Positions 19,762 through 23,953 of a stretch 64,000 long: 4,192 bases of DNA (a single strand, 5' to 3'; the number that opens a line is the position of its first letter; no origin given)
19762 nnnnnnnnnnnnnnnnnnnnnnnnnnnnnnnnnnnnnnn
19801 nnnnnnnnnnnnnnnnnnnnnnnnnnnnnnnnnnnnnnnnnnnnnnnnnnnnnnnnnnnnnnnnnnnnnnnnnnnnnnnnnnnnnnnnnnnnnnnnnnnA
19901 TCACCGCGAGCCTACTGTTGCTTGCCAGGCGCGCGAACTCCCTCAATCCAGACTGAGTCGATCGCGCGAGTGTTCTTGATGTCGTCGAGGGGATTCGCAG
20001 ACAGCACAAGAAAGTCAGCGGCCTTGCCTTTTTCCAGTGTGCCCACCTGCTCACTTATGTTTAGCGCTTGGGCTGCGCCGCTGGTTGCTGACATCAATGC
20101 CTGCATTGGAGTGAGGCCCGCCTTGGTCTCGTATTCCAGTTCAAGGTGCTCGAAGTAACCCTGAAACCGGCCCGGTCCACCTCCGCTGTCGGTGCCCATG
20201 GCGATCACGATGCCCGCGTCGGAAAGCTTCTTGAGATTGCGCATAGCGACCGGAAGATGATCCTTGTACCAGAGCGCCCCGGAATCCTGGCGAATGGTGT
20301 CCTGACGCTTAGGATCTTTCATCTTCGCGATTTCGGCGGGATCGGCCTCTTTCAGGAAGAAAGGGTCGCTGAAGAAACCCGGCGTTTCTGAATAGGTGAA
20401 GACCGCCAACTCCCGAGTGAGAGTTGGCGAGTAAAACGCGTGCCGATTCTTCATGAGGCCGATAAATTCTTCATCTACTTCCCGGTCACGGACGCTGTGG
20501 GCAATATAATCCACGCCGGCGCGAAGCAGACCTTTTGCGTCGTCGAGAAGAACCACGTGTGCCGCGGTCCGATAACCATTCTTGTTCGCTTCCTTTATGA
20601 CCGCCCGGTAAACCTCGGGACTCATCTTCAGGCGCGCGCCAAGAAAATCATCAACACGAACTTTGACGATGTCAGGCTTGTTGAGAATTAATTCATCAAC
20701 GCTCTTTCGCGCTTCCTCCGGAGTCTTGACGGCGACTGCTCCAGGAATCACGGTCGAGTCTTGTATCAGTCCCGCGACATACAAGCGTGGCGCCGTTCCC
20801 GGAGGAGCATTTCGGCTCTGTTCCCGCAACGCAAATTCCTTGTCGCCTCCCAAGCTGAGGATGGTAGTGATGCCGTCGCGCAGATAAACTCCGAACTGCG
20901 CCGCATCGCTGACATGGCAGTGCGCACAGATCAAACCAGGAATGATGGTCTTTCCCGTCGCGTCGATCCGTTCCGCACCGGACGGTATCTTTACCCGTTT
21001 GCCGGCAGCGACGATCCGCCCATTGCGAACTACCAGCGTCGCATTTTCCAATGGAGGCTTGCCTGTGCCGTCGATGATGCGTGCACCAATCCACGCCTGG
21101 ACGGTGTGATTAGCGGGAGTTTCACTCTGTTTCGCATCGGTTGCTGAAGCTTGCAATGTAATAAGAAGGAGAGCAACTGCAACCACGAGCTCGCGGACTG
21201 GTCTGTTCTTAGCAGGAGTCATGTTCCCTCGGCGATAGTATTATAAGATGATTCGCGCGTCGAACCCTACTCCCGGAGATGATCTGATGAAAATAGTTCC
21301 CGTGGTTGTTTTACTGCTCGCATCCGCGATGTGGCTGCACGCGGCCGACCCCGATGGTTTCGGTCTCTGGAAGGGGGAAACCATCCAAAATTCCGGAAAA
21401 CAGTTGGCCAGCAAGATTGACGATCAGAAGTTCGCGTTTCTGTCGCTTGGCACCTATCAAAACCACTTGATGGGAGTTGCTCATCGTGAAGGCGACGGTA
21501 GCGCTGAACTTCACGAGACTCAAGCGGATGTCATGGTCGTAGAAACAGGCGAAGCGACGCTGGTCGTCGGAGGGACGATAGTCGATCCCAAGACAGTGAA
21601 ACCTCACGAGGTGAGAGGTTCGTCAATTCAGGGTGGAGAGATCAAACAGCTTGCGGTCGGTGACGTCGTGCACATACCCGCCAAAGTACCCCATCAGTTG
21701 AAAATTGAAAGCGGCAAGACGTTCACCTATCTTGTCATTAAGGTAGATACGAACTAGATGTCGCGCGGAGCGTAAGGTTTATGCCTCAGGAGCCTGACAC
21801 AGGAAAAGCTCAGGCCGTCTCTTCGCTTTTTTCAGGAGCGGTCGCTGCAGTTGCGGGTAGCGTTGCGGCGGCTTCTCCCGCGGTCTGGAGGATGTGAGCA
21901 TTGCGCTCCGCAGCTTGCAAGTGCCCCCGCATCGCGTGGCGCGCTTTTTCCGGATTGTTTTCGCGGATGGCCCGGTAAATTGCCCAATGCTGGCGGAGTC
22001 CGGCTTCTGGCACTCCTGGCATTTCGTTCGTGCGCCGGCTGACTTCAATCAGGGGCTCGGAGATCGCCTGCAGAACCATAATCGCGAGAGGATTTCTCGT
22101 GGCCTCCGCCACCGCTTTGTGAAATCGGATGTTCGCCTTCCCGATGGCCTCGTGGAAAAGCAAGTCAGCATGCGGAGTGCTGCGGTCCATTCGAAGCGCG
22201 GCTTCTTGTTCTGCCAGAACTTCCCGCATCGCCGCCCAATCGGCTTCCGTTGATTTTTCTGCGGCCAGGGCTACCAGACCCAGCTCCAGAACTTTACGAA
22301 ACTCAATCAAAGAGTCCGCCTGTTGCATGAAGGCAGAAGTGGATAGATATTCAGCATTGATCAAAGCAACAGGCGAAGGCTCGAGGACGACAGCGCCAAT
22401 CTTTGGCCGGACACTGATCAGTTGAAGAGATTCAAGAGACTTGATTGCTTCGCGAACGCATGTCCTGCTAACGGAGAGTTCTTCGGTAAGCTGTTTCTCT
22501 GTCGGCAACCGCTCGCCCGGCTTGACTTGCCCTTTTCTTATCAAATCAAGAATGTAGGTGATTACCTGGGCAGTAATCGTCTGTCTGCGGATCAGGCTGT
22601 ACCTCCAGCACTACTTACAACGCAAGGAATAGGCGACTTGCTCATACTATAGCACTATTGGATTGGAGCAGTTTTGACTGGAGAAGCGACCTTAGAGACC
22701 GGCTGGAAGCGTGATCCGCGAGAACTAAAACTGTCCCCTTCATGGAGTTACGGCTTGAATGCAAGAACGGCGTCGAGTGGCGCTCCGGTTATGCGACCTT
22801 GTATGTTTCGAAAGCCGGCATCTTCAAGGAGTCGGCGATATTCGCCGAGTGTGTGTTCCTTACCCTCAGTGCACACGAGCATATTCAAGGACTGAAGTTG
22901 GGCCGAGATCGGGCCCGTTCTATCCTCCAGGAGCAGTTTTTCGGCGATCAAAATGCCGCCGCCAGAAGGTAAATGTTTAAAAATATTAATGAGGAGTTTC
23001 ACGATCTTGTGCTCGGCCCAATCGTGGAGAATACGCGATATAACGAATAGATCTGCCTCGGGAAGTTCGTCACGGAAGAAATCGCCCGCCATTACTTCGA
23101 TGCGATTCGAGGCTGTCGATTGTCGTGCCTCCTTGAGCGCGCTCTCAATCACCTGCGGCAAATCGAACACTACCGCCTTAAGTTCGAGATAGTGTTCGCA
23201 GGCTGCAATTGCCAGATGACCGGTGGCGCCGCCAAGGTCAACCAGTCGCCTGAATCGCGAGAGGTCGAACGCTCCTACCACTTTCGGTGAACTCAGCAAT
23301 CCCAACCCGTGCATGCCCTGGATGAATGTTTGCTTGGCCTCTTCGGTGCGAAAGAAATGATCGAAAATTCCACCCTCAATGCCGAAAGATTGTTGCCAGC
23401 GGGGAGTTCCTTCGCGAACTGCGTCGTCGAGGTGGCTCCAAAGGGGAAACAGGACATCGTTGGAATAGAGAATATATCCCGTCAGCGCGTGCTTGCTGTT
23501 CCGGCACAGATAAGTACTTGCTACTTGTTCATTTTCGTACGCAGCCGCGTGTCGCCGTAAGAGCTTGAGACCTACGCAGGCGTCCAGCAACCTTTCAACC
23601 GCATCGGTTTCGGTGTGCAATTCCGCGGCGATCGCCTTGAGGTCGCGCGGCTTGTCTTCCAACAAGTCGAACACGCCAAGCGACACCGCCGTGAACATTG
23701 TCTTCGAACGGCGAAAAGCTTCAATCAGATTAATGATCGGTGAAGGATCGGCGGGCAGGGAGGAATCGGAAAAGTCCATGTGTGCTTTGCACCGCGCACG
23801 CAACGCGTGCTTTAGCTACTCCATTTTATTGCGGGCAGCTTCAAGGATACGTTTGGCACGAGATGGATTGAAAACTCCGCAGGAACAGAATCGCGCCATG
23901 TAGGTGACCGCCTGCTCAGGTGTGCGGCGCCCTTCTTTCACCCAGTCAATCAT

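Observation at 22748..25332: Translationally coupled operon of an atypical 4Fe-4S protein, a Cys-rich unknown protein and an O-methyltransferase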

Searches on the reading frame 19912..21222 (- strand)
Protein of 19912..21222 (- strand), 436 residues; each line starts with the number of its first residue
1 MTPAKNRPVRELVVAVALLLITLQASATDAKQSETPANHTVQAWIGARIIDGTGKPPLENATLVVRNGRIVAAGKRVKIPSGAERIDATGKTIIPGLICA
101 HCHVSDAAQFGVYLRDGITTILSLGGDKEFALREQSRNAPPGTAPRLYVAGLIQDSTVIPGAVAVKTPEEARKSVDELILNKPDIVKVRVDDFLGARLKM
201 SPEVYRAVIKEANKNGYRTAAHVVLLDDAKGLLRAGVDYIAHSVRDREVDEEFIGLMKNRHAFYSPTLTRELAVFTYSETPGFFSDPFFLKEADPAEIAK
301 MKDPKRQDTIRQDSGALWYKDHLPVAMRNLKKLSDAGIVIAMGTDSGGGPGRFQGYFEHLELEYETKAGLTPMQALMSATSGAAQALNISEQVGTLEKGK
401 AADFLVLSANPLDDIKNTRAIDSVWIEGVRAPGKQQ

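Call 3: search_protein_families(library=pfam, proteins=[window:19912-21222:-], max_evalue=0.01)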
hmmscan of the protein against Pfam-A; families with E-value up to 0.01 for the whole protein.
window:19912-21222:- (436 aa): 2 families
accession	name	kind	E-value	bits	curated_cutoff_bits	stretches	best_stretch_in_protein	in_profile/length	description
PF01979.26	Amidohydro_1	-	4e-23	82.7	25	1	92-429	1-343/345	Amidohydrolase family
PF07969.17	Amidohydro_3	-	1.7e-12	48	29.7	1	328-413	357-450/472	Amidohydrolase family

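Call 74: search_solved_structures(query=window:19912-21222:-, max_evalue=1e-10)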
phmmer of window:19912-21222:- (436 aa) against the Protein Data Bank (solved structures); distinct sequences matched with E-value up to 1e-10: 18.
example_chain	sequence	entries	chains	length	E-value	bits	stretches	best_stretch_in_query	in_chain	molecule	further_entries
2p9b_A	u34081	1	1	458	9e-24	87.4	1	331-417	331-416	Possible prolidase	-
3mtw_A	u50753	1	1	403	7.4e-23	84.4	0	42-113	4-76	L-Arginine carboxypeptidase Cc2672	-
9kov_A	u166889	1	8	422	5.4e-21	78.2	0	328-425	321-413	trum-mut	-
8ihq_A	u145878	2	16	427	1.4e-17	67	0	334-425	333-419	Amidohydrolase family protein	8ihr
8j85_A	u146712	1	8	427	4.1e-17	65.4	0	334-425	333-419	Amidohydrolase family protein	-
9l36_A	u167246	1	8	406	5.3e-17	65.1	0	331-425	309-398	Amidohydrolase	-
9l6p_A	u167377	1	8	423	5.6e-17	65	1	166-433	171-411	LlADH-WT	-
8ihs_A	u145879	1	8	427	6.4e-17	64.8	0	334-425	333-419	Amidohydrolase family protein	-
2qs8_A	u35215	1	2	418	1e-16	64.1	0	330-430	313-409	Xaa-Pro Dipeptidase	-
9l2t_G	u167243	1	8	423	2.4e-16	62.9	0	334-433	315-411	Amide hydrolase LlADH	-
8yak_A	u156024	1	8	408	7.8e-16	61.2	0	335-428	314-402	Imidazolonepropionase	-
4wgx_A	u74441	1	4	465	9.7e-16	60.9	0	43-134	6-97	Molinate hydrolase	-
4ub9_A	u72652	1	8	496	1.2e-15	60.6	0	43-134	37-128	Molinate hydrolase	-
8yag_A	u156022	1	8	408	1.2e-15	60.6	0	335-428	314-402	Imidazolonepropionase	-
4whb_E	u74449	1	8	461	1.3e-15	60.5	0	366-429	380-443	Phenylurea hydrolase B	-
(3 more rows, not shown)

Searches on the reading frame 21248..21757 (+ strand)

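Call 3: search_protein_families(library=pfam, proteins=[window:21248-21757:+], max_evalue=0.01)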
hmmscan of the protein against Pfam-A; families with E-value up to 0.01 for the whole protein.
window:21248-21757:+ (169 aa): 1 family
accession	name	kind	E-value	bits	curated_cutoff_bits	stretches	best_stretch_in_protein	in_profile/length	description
PF07883.17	Cupin_2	-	8.9e-08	32.2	27.2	1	128-164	33-69/70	Cupin domain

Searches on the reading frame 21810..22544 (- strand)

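Call 3: search_protein_families(library=pfam, proteins=[window:21810-22544:-], max_evalue=0.01)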
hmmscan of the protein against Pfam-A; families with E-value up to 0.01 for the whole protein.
window:21810-22544:- (244 aa): 4 families
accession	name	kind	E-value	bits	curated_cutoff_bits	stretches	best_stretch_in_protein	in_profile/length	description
PF07729.17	FCD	-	2.6e-25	89.7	24.3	1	79-210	2-124/125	FCD domain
PF00392.27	GntR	-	1.2e-15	57.4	27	1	1-53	12-64/64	Bacterial regulatory proteins, gntR family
PF14502.12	HTH_41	-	0.00026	20.8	25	1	8-45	1-38/48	Helix-turn-helix domain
PF08279.18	HTH_11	-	0.00083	19.6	25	1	17-41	19-43/55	HTH domain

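Call 4: search_protein_families(library=ncbifam, proteins=[window:21810-22544:-], max_evalue=0.01)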
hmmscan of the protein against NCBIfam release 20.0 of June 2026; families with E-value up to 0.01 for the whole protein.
window:21810-22544:- (244 aa): 27 families (the best 25 are shown)
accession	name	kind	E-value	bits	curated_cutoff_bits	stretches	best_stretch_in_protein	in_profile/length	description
NF003011.0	PRK03837.1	subfamily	3.8e-34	118.3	260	1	1-215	25-232/241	transcriptional regulator NanR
NF007741.0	PRK10421.1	equivalog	1.2e-21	77.3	311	1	1-213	19-230/262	transcriptional regulator LldR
NF007442.0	PRK09990.1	equivalog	5.3e-19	68.7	301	1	2-218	23-237/256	transcriptional regulator GlcC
NF007001.0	PRK09464.1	equivalog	7e-18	65.2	330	1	1-213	22-229/254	pyruvate dehydrogenase complex transcriptional repressor PdhR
NF007588.0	PRK10225.1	equivalog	1.5e-15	57.2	442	1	2-155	22-165/257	Uxu operon transcriptional regulator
NF008571.0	PRK11523.1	equivalog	1.7e-11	44.1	396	1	2-211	21-220/258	transcriptional regulator ExuR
NF052282.1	PLP_TF_PdxR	equivalog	3.5e-10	39.5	320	1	2-120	14-130/448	MocR-like pyridoxine biosynthesis transcription factor PdxR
TIGR03338.1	phnR_burk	equivalog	5.5e-10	39.2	271.5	1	2-212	24-209/212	phosphonate utilization associated transcriptional regulator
TIGR02018.2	his_ut_repres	equivalog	5.8e-10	38.9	220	1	2-58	12-68/226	histidine utilization transcriptional repressor HutC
NF007292.0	PRK09764.1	equivalog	1.1e-07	31.3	281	1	2-44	18-60/240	GntR family transcriptional regulator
TIGR02404.1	trehalos_R_Bsub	equivalog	2.3e-07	30.7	211.95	1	2-59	13-70/233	trehalose operon repressor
NF008504.0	PRK11414.1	equivalog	3.4e-07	30.2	225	1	5-117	27-123/221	GntR family transcriptional regulator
NF052290.2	MocR_like_YczR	exception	3.9e-07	29.1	487.4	1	2-96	32-115/458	MocR-like transcription factor YczR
NF041547.1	GntR_LSA1692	equivalog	1e-06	28.5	275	1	2-57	14-69/233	GntR family transcriptional regulator, LSA1692 subfamily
NF052286.1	ecto_TF_EhuR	exception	1.4e-06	27.1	480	1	2-141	24-151/458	MocR-like ectoine utilization transcription factor EhuR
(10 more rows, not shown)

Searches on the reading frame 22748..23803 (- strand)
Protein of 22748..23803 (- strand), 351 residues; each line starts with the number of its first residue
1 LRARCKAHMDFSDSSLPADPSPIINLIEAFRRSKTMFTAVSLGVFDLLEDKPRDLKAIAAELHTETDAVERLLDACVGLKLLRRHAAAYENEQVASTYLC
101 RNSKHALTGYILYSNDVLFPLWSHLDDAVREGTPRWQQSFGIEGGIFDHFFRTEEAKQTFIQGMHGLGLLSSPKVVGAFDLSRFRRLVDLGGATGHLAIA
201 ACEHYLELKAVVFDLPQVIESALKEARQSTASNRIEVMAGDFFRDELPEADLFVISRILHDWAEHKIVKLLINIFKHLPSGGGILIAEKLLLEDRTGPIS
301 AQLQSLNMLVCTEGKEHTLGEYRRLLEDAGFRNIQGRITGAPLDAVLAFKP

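Call 3: search_protein_families(library=pfam, proteins=[window:22748-23803:-], max_evalue=0.01)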
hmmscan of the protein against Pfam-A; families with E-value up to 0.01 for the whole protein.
window:22748-23803:- (351 aa): 6 families
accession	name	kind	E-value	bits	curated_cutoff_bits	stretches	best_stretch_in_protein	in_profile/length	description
PF00891.24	Methyltransf_2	-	1.1e-57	195.2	22.3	1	122-332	1-210/210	O-methyltransferase domain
PF08100.18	Dimerisation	-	2e-22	79.3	25.6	1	18-99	4-91/93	O-methyltransferase dimerisation domain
PF08242.18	Methyltransf_12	-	1.7e-05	25.9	30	1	188-283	1-97/98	Methyltransferase domain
PF13489.12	Methyltransf_23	-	6.1e-05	23.3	27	1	181-335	20-163/164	Methyltransferase domain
PF13649.12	Methyltransf_25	-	8.3e-05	23.6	27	1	188-282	2-97/97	Methyltransferase domain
PF13847.12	Methyltransf_31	-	0.00075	19.6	27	1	186-304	6-127/145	Methyltransferase domain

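Call 4: search_protein_families(library=ncbifam, proteins=[window:22748-23803:-], max_evalue=0.01)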
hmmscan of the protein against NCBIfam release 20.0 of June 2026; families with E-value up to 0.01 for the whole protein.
window:22748-23803:- (351 aa): 8 families
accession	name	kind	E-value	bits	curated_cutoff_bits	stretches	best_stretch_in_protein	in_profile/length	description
TIGR02716.1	C20_methyl_CrtF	equivalog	5.1e-22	78.3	276.1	1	36-332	7-300/306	bacteriochlorophyllide d C-20 methyltransferase BchU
NF053543.1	FlxJ_fam_MTase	equivalog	3.4e-16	59.1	560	1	40-298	34-295/352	FlxJ family methyltransferase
TIGR04543.1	ketoArg_3Met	equivalog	4.1e-05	22.8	425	0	184-286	150-261/336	2-ketoarginine methyltransferase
TIGR00740.1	TIGR00740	equivalog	0.00011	21.9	193.3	1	187-296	57-169/239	carboxy-S-adenosyl-L-methionine synthase CmoA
NF041081.1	prot_lys_mtase_Arch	equivalog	0.00079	19.5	200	1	188-254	14-81/142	protein-lysine N-methyltransferase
NF050150.1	RiPP_MTase_ApyS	equivalog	0.00098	18.4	400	0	183-242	141-201/323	RiPP biosynthesis methyltransferase ApyS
NF043040.1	corrin_prot_MT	hypoth_equivalog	0.0017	17.8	180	1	185-332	43-197/216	corrinoid protein-associated methyltransferase CpaM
TIGR02469.1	CbiT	equivalog_domain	0.0066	16.7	78.3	0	183-286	19-120/124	precorrin-6Y C5,15-methyltransferase (decarboxylating) subunit CbiT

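Call 76: search_solved_structures(query=window:22748-23779:-, max_evalue=1e-15)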
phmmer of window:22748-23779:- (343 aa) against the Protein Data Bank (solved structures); distinct sequences matched with E-value up to 1e-15: 46.
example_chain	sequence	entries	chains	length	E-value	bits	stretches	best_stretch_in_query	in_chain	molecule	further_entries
4a6d_A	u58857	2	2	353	5.6e-70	239.5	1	20-342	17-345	HYDROXYINDOLE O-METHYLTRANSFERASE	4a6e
8tji_A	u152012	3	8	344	1.6e-43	152.5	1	15-341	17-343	RedM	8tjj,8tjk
4z2y_A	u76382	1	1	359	2.6e-36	128.9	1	17-337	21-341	CalO6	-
7clf_A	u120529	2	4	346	7.9e-33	117.4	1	12-328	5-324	Methyltransferase domain-containing protein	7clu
6c5b_A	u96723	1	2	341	2.7e-31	112.4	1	13-325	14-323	Methyltransferase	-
5i2h_A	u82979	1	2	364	1.2e-29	106.9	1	174-327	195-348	O-methyltransferase family 2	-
22ow_A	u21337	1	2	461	1.3e-28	103.6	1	21-342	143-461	Methyltransferase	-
8h3t_A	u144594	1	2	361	1.5e-28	103.3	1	8-334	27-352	AlpH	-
7wdq_A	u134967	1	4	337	2.3e-28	102.7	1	15-306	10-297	SAM-dependent MTHB methyltransferase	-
7wdw_A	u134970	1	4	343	2.4e-28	102.6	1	15-306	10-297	DSYB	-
8rdm_A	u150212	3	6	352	1.3e-27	100.3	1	25-323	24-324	DtpM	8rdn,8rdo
3gwz_A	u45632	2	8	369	1.5e-25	93.5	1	15-328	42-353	MmcR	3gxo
4d7k_A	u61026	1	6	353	1.3e-23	87.1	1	28-325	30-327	SAM-DEPENDENT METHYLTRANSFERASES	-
5cvv_A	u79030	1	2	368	1.7e-23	86.7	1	98-326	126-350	(Iso)eugenol O-methyltransferase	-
5cvj_D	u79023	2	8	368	2.8e-23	86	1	98-326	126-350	(Iso)eugenol O-methyltransferase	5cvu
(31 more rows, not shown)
